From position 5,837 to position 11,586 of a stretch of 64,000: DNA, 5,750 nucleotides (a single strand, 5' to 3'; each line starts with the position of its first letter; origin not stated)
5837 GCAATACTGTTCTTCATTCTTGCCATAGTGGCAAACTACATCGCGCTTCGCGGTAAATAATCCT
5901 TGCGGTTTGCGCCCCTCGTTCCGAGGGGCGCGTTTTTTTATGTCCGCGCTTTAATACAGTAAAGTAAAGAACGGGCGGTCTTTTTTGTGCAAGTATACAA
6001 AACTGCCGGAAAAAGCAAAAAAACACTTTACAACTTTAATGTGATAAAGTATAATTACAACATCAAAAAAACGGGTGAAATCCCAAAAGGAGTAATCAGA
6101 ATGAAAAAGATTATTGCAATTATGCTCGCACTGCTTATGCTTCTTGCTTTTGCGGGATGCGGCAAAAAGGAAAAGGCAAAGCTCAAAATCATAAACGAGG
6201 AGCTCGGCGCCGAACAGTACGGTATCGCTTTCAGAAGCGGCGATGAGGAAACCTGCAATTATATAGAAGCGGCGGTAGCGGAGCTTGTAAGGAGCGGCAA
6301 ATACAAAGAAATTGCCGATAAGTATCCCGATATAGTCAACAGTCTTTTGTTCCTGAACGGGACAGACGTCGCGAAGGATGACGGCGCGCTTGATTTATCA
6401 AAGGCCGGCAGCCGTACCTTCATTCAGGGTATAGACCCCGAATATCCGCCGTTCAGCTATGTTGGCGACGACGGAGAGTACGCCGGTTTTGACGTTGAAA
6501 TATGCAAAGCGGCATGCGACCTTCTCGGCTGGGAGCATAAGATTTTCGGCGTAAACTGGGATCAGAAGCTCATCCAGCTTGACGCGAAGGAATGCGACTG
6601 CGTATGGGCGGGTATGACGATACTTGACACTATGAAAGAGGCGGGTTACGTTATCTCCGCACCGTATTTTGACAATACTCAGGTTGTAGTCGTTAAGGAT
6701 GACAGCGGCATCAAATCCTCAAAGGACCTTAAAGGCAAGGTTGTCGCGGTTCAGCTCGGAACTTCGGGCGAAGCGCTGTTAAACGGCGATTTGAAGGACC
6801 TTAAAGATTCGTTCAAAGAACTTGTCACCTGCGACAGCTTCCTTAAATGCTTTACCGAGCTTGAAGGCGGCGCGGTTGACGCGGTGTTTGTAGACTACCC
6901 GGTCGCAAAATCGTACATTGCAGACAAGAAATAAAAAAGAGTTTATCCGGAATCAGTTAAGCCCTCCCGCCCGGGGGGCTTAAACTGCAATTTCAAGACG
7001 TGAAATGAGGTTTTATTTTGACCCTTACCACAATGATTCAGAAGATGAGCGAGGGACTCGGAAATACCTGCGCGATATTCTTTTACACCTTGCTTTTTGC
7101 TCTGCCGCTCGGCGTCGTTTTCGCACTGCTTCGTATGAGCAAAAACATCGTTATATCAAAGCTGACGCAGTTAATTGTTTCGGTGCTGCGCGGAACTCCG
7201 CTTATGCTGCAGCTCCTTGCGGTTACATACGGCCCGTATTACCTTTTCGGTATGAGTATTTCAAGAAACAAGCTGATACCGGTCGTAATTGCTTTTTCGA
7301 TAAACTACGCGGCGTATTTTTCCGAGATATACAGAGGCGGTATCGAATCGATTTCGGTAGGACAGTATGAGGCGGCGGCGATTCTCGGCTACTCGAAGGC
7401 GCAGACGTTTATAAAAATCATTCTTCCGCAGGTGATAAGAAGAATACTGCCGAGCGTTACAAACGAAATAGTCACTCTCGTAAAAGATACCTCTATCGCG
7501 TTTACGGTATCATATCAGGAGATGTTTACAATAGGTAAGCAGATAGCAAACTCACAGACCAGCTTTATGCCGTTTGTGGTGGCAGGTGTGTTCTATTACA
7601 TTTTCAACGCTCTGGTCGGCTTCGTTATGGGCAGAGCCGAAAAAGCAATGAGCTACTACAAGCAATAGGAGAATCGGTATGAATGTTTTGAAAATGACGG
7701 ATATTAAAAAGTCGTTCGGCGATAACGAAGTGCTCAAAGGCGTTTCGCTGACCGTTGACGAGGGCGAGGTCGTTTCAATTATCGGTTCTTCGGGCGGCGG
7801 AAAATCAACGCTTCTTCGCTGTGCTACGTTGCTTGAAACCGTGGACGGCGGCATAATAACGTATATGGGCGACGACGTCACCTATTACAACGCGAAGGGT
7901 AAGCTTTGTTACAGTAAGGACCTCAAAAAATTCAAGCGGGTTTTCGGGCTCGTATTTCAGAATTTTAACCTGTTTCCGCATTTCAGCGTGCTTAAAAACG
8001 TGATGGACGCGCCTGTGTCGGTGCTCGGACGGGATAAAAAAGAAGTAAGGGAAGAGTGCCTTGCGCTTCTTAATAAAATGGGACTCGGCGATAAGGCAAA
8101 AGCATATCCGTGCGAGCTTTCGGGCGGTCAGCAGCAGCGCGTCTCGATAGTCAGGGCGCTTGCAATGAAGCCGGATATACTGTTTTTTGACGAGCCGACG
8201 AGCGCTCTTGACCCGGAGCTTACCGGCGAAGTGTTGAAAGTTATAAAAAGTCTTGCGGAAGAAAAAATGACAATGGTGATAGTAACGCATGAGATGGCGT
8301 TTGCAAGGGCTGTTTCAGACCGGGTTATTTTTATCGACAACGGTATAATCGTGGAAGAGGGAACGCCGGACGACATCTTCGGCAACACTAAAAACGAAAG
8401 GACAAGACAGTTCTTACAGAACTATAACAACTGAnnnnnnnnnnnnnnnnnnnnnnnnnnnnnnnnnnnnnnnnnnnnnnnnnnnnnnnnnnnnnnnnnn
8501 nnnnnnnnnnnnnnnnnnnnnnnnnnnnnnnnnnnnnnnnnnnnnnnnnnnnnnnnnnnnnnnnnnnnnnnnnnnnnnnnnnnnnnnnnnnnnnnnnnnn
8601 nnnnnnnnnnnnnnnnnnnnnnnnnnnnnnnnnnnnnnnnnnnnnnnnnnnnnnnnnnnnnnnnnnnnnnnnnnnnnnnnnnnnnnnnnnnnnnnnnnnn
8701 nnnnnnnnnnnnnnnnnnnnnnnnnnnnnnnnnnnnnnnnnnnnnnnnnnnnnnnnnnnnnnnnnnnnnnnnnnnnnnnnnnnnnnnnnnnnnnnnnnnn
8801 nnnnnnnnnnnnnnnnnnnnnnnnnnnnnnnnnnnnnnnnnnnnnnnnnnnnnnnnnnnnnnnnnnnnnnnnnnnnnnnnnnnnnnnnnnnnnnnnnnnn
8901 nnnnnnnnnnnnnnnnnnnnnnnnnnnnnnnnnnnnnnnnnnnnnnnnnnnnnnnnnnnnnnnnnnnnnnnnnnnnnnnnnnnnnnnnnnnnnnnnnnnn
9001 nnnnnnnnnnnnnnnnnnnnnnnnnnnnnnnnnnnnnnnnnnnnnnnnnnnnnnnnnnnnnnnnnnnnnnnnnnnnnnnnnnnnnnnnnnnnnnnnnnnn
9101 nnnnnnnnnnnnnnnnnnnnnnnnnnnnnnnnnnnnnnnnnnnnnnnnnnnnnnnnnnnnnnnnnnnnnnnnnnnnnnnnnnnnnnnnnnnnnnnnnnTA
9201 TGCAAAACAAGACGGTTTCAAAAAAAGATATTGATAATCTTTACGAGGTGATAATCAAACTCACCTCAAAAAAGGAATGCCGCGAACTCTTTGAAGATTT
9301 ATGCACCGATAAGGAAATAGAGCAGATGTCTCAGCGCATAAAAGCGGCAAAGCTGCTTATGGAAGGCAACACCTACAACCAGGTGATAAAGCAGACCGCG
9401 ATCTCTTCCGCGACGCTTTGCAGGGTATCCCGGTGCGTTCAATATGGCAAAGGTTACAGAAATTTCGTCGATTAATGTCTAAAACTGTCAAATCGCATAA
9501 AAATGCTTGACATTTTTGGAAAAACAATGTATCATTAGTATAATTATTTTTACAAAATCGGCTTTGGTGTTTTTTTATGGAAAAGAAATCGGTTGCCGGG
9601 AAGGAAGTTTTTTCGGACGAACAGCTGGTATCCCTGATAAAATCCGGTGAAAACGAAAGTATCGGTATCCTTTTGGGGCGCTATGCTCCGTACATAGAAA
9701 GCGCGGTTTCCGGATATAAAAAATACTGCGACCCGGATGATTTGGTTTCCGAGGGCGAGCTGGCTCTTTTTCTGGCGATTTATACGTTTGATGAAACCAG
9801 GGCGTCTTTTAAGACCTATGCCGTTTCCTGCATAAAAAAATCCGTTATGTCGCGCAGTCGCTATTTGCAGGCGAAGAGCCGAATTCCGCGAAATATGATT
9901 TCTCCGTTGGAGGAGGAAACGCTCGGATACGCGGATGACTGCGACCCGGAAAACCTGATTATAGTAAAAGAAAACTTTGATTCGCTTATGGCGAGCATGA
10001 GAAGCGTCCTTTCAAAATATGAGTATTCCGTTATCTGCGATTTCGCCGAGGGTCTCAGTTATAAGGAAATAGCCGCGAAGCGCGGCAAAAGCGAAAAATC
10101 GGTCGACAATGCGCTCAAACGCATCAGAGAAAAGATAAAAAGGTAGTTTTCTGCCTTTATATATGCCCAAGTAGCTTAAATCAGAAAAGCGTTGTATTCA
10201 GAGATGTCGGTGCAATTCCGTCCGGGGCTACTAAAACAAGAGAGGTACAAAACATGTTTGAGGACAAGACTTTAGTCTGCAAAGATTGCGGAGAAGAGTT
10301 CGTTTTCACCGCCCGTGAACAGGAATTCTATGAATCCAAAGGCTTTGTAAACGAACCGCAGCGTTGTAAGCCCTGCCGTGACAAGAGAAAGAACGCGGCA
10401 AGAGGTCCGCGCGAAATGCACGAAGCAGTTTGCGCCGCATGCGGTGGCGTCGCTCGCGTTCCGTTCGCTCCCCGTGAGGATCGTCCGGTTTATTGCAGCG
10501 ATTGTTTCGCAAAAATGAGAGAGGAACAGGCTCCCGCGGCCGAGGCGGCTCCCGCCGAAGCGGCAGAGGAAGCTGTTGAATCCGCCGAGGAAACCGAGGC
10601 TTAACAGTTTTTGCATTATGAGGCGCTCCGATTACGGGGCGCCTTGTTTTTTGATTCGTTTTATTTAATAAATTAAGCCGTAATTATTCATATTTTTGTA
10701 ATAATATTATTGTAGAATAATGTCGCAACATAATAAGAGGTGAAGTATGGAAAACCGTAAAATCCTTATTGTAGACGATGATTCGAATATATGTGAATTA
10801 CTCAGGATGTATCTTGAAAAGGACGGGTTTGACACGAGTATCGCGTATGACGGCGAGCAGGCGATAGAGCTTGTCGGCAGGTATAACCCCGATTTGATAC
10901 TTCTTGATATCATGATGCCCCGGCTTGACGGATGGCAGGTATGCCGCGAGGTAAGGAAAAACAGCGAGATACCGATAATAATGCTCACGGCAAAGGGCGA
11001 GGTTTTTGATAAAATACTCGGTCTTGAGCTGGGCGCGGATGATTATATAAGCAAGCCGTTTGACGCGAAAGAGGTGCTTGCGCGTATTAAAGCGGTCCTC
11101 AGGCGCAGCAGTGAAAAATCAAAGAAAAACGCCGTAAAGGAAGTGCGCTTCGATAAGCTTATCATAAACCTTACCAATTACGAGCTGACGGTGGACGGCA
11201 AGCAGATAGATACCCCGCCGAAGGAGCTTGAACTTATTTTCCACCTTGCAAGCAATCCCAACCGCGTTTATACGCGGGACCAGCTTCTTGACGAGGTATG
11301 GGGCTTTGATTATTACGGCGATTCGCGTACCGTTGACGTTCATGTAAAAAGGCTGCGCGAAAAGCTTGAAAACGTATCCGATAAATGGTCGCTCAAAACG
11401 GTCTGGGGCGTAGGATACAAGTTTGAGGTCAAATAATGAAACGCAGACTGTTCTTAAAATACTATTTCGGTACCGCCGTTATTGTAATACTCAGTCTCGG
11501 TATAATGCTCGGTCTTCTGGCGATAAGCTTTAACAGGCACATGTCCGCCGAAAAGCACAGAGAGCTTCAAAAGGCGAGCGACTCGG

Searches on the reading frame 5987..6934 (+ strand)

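Call 57: search_protein_families(library=pfam, proteins=[window:5987-6934:+], max_evalue=0.0001)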
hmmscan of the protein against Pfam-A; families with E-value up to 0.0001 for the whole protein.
window:5987-6934:+ (315 aa): 2 families
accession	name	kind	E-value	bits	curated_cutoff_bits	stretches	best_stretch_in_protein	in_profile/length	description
PF00497.25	SBP_bac_3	-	7.5e-27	94.1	26.4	1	148-251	4-108/132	Bacterial extracellular solute-binding proteins, family 3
PF09084.16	NMT1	-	2.3e-06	28.1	20.5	1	229-302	72-146/216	NMT1/THI5 like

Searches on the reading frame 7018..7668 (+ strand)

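Call 57: search_protein_families(library=pfam, proteins=[window:7018-7668:+], max_evalue=0.0001)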
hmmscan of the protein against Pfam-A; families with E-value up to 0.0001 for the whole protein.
window:7018-7668:+ (216 aa): 1 family
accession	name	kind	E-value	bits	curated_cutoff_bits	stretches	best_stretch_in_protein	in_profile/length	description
PF00528.27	BPD_transp_1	-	2.2e-22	80.1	26.4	1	28-212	1-183/184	Binding-protein-dependent transport system inner membrane component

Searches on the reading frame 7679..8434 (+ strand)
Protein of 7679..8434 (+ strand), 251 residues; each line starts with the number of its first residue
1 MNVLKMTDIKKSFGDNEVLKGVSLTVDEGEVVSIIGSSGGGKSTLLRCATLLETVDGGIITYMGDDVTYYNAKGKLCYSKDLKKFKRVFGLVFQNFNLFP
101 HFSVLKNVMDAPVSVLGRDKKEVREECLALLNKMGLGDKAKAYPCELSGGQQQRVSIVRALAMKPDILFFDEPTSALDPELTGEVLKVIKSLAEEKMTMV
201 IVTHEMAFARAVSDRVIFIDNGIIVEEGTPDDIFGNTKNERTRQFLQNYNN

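Call 57: search_protein_families(library=pfam, proteins=[window:7679-8434:+], max_evalue=0.0001)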
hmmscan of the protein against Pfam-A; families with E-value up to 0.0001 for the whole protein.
window:7679-8434:+ (251 aa): 3 families
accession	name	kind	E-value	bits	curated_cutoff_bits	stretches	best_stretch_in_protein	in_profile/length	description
PF00005.33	ABC_tran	-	4.4e-33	115.2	25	1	19-175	1-137/137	ABC transporter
PF13304.12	AAA_21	-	3.5e-09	37.6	27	1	158-206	252-300/304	AAA domain, putative AbiEii toxin, Type IV TA system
PF02463.25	SMC_N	-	2.2e-05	24.4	40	0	126-212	122-205/220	RecF/RecN/SMC N terminal domain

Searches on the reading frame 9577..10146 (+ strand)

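Call 57: search_protein_families(library=pfam, proteins=[window:9577-10146:+], max_evalue=0.0001)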
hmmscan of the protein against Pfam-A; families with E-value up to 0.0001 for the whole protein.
window:9577-10146:+ (189 aa): 2 families
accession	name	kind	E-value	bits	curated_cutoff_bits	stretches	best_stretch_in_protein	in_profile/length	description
PF08281.18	Sigma70_r4_2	-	2e-07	31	25.7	1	156-187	23-54/54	Sigma-70, region 4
PF04542.20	Sigma70_r2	-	4e-07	30.2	24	1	35-95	4-66/71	Sigma-70 region 2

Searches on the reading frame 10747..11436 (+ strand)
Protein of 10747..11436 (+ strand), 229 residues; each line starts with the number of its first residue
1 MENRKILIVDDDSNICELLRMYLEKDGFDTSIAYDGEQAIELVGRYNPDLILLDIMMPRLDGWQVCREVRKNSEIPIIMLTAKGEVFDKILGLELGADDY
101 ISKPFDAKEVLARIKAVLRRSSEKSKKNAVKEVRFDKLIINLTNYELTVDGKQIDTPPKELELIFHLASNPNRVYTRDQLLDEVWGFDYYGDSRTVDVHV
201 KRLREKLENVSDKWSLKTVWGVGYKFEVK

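Call 60: search_protein_families(library=pfam, proteins=[window:10747-11436:+], max_evalue=0.0001)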
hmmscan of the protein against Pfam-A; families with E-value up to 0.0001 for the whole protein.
window:10747-11436:+ (229 aa): 3 families
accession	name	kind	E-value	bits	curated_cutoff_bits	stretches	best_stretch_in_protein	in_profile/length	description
PF00072.30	Response_reg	-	9.6e-33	113.1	30.2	1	6-115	1-111/111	Response regulator receiver domain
PF00486.34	Trans_reg_C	-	1.2e-26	93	26.2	1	151-226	1-77/77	Transcriptional regulatory protein, C terminal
PF23198.2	PDE8A_N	-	5.9e-05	23.5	29.6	0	6-82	13-92/147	PDE8A-like, N-terminal domain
